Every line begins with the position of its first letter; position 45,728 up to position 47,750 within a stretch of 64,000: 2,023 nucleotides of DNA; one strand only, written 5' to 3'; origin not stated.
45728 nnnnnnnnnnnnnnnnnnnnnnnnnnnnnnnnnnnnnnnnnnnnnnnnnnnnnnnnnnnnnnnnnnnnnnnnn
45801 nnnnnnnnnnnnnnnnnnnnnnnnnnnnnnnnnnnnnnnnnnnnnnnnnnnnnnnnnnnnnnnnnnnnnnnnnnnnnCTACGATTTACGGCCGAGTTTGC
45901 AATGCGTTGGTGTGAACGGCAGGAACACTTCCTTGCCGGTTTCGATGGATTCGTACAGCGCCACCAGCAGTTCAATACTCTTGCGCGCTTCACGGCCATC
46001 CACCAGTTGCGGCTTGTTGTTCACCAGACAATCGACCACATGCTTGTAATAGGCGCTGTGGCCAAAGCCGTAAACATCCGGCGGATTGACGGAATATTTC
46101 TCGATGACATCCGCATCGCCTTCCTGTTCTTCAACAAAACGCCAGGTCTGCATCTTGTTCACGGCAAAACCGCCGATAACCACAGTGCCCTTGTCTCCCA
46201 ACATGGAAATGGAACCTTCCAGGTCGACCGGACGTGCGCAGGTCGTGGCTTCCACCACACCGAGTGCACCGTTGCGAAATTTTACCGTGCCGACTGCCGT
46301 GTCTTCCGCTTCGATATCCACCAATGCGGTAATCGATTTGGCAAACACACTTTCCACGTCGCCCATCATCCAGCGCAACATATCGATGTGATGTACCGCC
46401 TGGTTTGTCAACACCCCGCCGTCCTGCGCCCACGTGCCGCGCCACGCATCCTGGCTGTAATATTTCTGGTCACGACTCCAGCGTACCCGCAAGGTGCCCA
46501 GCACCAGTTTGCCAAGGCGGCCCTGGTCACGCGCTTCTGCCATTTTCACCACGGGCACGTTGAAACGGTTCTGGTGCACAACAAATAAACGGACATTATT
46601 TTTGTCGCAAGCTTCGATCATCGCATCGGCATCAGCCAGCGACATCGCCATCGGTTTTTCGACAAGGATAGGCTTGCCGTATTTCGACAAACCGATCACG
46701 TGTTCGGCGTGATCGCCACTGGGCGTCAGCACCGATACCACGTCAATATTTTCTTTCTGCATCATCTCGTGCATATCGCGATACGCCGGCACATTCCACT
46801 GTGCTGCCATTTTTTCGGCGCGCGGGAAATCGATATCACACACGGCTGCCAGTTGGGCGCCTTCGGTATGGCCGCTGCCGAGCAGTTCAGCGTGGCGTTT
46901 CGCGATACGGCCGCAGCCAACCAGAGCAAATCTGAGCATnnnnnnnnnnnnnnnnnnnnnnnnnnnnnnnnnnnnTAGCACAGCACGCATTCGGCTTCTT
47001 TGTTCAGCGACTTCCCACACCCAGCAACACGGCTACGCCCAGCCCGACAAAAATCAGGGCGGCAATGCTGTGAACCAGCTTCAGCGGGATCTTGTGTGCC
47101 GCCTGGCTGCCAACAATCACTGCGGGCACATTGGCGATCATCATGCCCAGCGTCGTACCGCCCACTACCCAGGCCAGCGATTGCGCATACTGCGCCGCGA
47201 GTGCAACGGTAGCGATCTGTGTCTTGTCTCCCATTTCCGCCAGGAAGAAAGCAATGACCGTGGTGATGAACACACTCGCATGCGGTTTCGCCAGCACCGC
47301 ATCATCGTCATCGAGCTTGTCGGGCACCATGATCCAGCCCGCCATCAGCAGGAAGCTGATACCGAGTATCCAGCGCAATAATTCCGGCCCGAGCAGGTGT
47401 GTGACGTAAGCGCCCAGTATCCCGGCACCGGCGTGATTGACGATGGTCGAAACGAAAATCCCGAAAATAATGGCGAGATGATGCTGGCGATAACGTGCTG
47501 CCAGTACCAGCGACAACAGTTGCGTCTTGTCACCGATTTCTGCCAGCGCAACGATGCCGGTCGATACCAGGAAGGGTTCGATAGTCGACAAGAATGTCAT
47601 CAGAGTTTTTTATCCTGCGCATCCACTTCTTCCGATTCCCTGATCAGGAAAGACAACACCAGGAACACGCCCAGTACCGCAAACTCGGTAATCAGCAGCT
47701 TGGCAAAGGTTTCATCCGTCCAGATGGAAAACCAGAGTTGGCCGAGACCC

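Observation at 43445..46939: GT-C glycosyltransferase, DedA-superfamily protein and sugar-type oxidoreductase next to the secreted-protein block: possible periplasmic glycosylation arm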

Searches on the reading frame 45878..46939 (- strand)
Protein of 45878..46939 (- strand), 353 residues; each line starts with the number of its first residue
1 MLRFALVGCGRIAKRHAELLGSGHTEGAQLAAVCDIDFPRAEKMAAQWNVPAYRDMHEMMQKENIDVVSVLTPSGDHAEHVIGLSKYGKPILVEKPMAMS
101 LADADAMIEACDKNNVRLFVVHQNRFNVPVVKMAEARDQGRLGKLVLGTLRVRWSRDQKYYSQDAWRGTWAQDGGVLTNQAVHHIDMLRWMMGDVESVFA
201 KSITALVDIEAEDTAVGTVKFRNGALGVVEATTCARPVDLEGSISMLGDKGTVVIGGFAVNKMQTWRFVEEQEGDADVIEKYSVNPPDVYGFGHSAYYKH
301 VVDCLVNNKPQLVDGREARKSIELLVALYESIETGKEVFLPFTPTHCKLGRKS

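Call 3: search_protein_families(library=pfam, proteins=[window:45878-46939:-], max_evalue=0.01)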
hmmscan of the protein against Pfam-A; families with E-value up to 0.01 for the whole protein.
window:45878-46939:- (353 aa): 4 families
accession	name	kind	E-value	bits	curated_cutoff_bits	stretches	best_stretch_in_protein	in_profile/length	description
PF01408.29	GFO_IDH_MocA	-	7.1e-31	107.8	24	1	2-121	1-119/120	Oxidoreductase family, NAD-binding Rossmann fold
PF02894.22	GFO_IDH_MocA_C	-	5.3e-30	105.3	22.9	1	138-338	5-216/218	Oxidoreductase family, C-terminal alpha/beta domain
PF22725.1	GFO_IDH_MocA_C3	-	5e-27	94.8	27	1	131-253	2-123/124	GFO/IDH/MocA C-terminal domain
PF03447.22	NAD_binding_3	-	6.8e-06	27.2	24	1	8-120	1-115/116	Homoserine dehydrogenase, NAD binding domain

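Call 4: search_protein_families(library=ncbifam, proteins=[window:45878-46939:-], max_evalue=0.01)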
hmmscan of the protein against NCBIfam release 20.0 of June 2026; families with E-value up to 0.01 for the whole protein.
window:45878-46939:- (353 aa): 13 families
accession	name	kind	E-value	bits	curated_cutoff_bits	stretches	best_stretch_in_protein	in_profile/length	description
TIGR04380.1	myo_inos_iolG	equivalog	3.3e-45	154.4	355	1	1-338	1-329/330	inositol 2-dehydrogenase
NF040723.1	UDP-GlcNAcDh_Arch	equivalog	1.7e-37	129.6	450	1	2-234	1-218/302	UDP-N-acetylglucosamine 3-dehydrogenase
NF052479.1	LevoglcsnDh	equivalog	2.6e-23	82.3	650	1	30-204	38-214/386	levoglucosan dehydrogenase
NF041392.1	XylDh_Gfo6_Halo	equivalog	6e-21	74.6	350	1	2-338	17-348/350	D-xylose 1-dehydrogenase Gfo6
NF052679.1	InsChiInosDhIolG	equivalog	3.6e-17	62.4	540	1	2-225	3-221/343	bifunctional inositol 2-dehydrogenase/D-chiro-inositol 1-dehydrogenase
NF008607.0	PRK11579.1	subfamily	1.7e-13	50.3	330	1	2-198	5-195/346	oxidoreductase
NF007574.0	PRK10206.1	equivalog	2.9e-08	33.2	352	1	42-209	43-203/345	oxidoreductase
NF058561.1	BT_2158_fam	equivalog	7.7e-07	28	750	1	26-136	55-168/487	glycoside 3-dehydrogenase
NF009830.0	PRK13304.1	equivalog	2e-06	27.5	267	1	1-69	1-66/265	aspartate dehydrogenase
NF058563.1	BT_2159_fam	equivalog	1.1e-05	24.6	650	1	3-152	2-148/350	disaccharide 3-dehydrogenase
NF009827.0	PRK13303.1-2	equivalog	0.00069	18.9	226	1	1-110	1-109/267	aspartate dehydrogenase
NF009109.0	PRK12457.1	equivalog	0.0067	15.7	457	0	42-113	80-155/281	3-deoxy-8-phosphooctulonate synthase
TIGR03944.1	dehyd_SbnB_fam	equivalog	0.0084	15.2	326.9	1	3-72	134-206/327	2,3-diaminopropionate biosynthesis protein SbnB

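Call 19: search_solved_structures(query=window:45878-46936:-, max_evalue=1e-10)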
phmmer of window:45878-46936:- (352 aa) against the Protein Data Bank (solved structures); distinct sequences matched with E-value up to 1e-10: 46.
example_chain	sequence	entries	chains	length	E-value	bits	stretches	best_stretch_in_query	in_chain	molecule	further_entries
3q2k_A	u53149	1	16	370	4e-85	289.2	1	1-341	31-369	oxidoreductase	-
3q2i_A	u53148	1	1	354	5.4e-81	275.6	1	1-341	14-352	dehydrogenase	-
3ezy_A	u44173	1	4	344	4.8e-33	117.9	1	1-337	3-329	Dehydrogenase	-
7xr9_A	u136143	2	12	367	5.4e-28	101.3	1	1-198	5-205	DgpA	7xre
9m3d_B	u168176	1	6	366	2.7e-26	95.7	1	1-337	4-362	DgpA1 from W974-1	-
8tdi_L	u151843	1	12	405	2.9e-26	95.6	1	27-340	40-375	P2B11 Glucuronide-3-dehydrogenase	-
1evj_A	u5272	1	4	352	1.8e-23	86.5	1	3-337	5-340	GLUCOSE-FRUCTOSE OXIDOREDUCTASE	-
8w9s_A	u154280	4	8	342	8.9e-23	84.2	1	2-231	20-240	NADH-dependent dihydrogenase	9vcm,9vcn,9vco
1ofg_A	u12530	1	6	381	1.6e-22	83.4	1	3-337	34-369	GLUCOSE-FRUCTOSE OXIDOREDUCTASE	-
1ryd_A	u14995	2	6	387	1.7e-22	83.3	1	3-337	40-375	glucose-fructose oxidoreductase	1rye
1h6a_A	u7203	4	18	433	2.4e-22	82.7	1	3-337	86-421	PRECURSOR FORM OF GLUCOSE-FRUCTOSE OXIDOREDUCTASE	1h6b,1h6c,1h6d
3moi_A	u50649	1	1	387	6.1e-22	81.4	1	20-207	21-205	Probable dehydrogenase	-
7wzd_A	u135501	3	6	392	8.7e-22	80.9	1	26-193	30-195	4,5-dihydroxyphthalate dehydrogenase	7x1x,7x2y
5uhw_A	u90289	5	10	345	4.1e-20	75.4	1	1-258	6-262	Oxidoreductase protein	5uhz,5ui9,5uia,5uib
3e18_A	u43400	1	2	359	1.9e-19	73.3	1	3-232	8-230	oxidoreductase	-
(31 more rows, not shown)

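Call 37: list_cluster_members(proteins=[P0001, P0145, window:45878-46936:-, window:45066-45845:-])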
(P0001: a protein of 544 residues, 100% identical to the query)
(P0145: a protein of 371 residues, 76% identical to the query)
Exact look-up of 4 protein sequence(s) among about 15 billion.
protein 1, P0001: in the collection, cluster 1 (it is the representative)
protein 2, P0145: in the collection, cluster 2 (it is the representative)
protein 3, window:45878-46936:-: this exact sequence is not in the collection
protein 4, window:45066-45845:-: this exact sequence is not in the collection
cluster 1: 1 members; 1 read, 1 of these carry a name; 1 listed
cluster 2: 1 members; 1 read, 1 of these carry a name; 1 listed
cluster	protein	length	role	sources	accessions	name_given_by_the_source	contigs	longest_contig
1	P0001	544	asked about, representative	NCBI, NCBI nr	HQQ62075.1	MAG TPA: glycosyltransferase family 39 protein [Pseudomonadales bacterium] | glycosyltransferase family 39 protein [Pseudomonadales bacterium]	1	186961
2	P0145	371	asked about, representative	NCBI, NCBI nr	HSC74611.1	MAG TPA: DegT/DnrJ/EryC1/StrS family aminotransferase [Pseudomonadales bacterium] | DegT/DnrJ/EryC1/StrS family aminotransferase [Pseudomonadales bacterium]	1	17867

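Call 57: search_solved_structures(query=window:45878-46936:-, max_evalue=1e-60, show_alignments=2)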
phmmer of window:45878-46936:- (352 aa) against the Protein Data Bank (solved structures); distinct sequences matched with E-value up to 1e-60: 2.
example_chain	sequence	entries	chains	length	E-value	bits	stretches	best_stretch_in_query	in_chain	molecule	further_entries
3q2k_A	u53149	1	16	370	4e-85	289.2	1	1-341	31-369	oxidoreductase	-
3q2i_A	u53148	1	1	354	5.4e-81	275.6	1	1-341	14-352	dehydrogenase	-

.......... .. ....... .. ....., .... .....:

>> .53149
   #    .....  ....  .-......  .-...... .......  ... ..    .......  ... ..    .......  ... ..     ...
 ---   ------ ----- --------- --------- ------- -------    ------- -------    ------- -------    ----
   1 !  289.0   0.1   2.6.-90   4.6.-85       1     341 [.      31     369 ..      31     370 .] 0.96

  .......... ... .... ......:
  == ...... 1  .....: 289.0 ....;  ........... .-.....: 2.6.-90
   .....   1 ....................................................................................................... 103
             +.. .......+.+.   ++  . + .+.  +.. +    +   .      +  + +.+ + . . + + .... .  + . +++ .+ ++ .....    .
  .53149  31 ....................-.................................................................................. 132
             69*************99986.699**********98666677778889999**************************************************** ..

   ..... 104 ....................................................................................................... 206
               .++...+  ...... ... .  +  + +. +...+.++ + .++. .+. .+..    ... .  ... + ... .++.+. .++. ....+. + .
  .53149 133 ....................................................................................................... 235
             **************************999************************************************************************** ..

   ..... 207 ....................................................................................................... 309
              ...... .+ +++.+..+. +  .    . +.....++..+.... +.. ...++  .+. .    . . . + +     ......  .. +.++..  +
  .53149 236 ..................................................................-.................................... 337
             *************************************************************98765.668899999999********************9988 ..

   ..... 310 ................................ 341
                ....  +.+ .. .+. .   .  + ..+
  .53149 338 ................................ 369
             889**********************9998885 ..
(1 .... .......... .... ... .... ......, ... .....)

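Call 79: search_dna_similar(query=window:45878-46936:-, collection=plasmids, mode=protein, max_rows=15, max_evalue=1e-40)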
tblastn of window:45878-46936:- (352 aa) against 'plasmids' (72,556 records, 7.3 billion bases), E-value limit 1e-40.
Records with a match: 36; places in all: 43; records where one place covers at least 80% of the query: 36.
Best place of each record, by identity: <60% 36.
By first word of the organism name: Haladaptatus 4; Lawsonia 3; Azospirillum 2; Agrobacterium 2; Streptomyces 2; Halomontanus 2; Subdoligranulum 2; Haloferax 2; Hyphomicrobiales 1; Diaphorobacter 1; and 15 more.
By predicted mobility (MOB-suite, as given by PLSDB): non-mobilizable 31; mobilizable 3; conjugative 2.
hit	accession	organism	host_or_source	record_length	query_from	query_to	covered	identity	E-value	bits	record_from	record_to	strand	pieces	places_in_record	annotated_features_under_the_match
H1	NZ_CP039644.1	Azospirillum sp. TSA2s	Soil,rice paddy soil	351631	1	350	99%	59.9%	5e-137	437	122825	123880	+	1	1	Gfo/Idh/MocA family oxidoreductase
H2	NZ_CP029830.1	Azospirillum ramasamyi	single cell,Cow dung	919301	3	349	99%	58.7%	2e-131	421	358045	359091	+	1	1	Gfo/Idh/MocA family oxidoreductase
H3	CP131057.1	Hyphomicrobiales bacterium UR115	tomato,bacteria,rhizosphere soil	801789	1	350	99%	56.5%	1e-132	424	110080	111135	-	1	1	none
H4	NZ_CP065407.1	Diaphorobacter sp. JS3051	whole organism,soil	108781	1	341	97%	47.4%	1e-92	309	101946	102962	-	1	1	Gfo/Idh/MocA family oxidoreductase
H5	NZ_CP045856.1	Agrobacterium sp. MA01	cell culture,Microcystis culture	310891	1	341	97%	46.5%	5e-88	296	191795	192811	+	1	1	Gfo/Idh/MocA family oxidoreductase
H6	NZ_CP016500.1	Agrobacterium sp. RAC06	Microbial isolate,Algal phycosphere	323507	1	341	97%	46.5%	1e-87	295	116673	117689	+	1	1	none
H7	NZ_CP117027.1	Sphingomonas hankookensis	Pure isolate,Tap water (bathroom)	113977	1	341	97%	45.0%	3e-85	288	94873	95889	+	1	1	Gfo/Idh/MocA family oxidoreductase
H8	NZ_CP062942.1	Massilia litorea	Whole organism,Beach sand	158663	1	341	97%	42.2%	3e-80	274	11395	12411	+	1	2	Gfo/Idh/MocA family oxidoreductase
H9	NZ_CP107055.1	Lawsonia intracellularis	-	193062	1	351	100%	40.2%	2e-82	280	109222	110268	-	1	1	Gfo/Idh/MocA family oxidoreductase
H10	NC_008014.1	Lawsonia intracellularis PHE/MN1-00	Sus scrofa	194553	1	351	100%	40.2%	2e-82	280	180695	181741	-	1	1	Gfo/Idh/MocA family oxidoreductase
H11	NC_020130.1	Lawsonia intracellularis N343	-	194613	1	351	100%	40.2%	2e-82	280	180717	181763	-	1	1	Gfo/Idh/MocA family oxidoreductase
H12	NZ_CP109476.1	Streptomyces sp. NBC_01455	-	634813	1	330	94%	38.4%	2e-55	202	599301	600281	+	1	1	Gfo/Idh/MocA family oxidoreductase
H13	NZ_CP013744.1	Streptomyces sp. CdTB01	soil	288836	5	330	93%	38.8%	1e-57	208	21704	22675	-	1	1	Gfo/Idh/MocA family oxidoreductase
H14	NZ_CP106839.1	Klebsiella michiganensis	mixed culture,fishpond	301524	1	341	97%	36.7%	2e-61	219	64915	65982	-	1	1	Gfo/Idh/MocA family oxidoreductase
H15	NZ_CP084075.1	Fusobacterium vincentii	-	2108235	1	337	96%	35.8%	3e-70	245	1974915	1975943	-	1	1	none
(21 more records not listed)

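Call 80: get_annotated_region(hit=H1, flank=9000)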
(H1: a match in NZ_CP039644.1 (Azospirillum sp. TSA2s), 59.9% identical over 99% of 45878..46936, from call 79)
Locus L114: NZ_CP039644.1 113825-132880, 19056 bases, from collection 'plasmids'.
description: Azospirillum sp. TSA2s plasmid p2, complete sequence
organism: Azospirillum sp. TSA2s (NCBI taxid 709810)
taxonomy: Bacteria; Pseudomonadota; Alphaproteobacteria; Rhodospirillales; Azospirillaceae; Azospirillum; Azospirillum sp. TSA2s
host: -; source: Soil,rice paddy soil; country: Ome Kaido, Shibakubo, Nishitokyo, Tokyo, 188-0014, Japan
typing (MOB-suite, as given by PLSDB): mobilizable; replicon rep_cluster_1806; relaxase MOBP
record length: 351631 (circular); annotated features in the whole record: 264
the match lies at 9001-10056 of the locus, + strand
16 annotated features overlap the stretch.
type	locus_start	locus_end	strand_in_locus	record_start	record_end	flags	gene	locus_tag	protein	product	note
CDS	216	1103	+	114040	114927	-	-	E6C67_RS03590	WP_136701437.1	class I SAM-dependent methyltransferase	-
CDS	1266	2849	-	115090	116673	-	-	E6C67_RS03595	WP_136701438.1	hypothetical protein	-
CDS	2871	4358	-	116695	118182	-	-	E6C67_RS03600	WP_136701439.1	aminotransferase class I/II-fold pyridoxal phosphate-dependent enzyme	GO:0009058 - biosynthetic process [Evidence IEA]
CDS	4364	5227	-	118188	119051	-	-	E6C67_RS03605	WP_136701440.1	sugar phosphate isomerase/epimerase family protein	-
CDS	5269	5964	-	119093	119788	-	-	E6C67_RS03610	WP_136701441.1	acylneuraminate cytidylyltransferase family protein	-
CDS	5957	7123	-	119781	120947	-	-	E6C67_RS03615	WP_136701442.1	N-acetyl sugar amidotransferase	-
CDS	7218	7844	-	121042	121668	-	hisH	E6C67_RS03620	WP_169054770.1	imidazole glycerol phosphate synthase subunit HisH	GO:0000105 - histidine biosynthetic process [Evidence IEA]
CDS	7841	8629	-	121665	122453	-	-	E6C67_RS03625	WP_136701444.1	imidazole glycerol phosphate synthase cyclase subunit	-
CDS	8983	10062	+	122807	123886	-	-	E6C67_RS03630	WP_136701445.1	Gfo/Idh/MocA family oxidoreductase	-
CDS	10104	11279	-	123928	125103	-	-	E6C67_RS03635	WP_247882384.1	DUF5672 family protein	-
CDS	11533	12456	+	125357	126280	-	-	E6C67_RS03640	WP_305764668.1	GDP-L-fucose synthase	-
CDS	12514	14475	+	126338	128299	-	-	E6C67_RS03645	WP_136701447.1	tetratricopeptide repeat protein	-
CDS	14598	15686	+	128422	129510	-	-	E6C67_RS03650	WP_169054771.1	acyltransferase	-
CDS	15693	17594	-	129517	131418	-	asnB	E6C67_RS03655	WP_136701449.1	asparagine synthase (glutamine-hydrolyzing)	GO:0006529 - asparagine biosynthetic process [Evidence IEA]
CDS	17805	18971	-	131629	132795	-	-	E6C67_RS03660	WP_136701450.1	hypothetical protein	-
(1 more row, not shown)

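Call 81: get_annotated_region(hit=H2, flank=9000)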
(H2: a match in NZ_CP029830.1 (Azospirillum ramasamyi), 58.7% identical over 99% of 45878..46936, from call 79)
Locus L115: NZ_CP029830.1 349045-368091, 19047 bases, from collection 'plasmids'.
description: Azospirillum ramasamyi strain M2T2B2 plasmid unnamed1, complete sequence
organism: Azospirillum ramasamyi (NCBI taxid 682998)
taxonomy: Bacteria; Pseudomonadota; Alphaproteobacteria; Rhodospirillales; Azospirillaceae; Azospirillum; Azospirillum ramasamyi
host: -; source: single cell,Cow dung; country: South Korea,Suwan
typing (MOB-suite, as given by PLSDB): non-mobilizable
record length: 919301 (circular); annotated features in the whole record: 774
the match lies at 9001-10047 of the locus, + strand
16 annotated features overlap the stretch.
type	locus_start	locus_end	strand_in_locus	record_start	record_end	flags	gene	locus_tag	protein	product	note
CDS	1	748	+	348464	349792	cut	-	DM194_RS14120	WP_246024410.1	nucleotide sugar dehydrogenase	-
CDS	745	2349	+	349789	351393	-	-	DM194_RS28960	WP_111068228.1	Gfo/Idh/MocA family oxidoreductase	-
CDS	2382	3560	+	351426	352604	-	-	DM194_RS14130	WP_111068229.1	DegT/DnrJ/EryC1/StrS family aminotransferase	-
CDS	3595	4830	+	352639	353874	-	-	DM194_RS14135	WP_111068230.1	glycosyltransferase family 4 protein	-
CDS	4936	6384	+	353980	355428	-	-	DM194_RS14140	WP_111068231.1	nucleotide sugar dehydrogenase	GO:0000271 - polysaccharide biosynthetic process [Evidence IEA]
CDS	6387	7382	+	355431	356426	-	-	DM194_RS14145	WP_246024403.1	NAD-dependent epimerase/dehydratase family protein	-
CDS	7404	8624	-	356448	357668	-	-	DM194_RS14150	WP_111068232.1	glycosyltransferase family 4 protein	-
CDS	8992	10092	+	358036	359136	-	-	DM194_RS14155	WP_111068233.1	Gfo/Idh/MocA family oxidoreductase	-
CDS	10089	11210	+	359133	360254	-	-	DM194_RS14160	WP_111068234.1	DegT/DnrJ/EryC1/StrS family aminotransferase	-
CDS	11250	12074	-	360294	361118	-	-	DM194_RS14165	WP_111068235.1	metallophosphoesterase family protein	-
CDS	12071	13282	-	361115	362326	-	-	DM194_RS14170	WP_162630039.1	ATP-grasp domain-containing protein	-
CDS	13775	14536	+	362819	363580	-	-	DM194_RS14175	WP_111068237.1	hypothetical protein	-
CDS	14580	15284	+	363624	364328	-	-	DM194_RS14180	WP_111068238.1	WbqC family protein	-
CDS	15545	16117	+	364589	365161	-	-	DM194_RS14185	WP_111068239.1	hypothetical protein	-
CDS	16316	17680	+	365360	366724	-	-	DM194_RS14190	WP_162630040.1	oligosaccharide flippase family protein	-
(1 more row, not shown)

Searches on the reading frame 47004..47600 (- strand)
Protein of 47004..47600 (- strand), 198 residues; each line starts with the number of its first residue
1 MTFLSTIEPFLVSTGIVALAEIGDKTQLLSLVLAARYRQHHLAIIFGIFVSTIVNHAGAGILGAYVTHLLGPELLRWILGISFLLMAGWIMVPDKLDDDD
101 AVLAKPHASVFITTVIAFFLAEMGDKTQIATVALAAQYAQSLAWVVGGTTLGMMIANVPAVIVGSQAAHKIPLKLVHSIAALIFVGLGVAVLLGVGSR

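Call 3: search_protein_families(library=pfam, proteins=[window:47004-47600:-], max_evalue=0.01)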
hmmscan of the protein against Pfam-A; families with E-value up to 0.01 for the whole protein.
window:47004-47600:- (198 aa): 2 families
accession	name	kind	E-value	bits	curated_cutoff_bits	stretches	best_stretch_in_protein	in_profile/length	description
PF01169.24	GDT1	-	7.9e-41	138.7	27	2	113-188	2-75/75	Divalent cation/proton antiporter GDT1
PF01925.25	TauE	-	8.1e-05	22.8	32.6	1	30-117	48-137/237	Sulfite exporter TauE/SafE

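Call 4: search_protein_families(library=ncbifam, proteins=[window:47004-47600:-], max_evalue=0.01)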
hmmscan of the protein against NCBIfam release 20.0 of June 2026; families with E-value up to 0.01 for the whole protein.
window:47004-47600:- (198 aa): 0 families
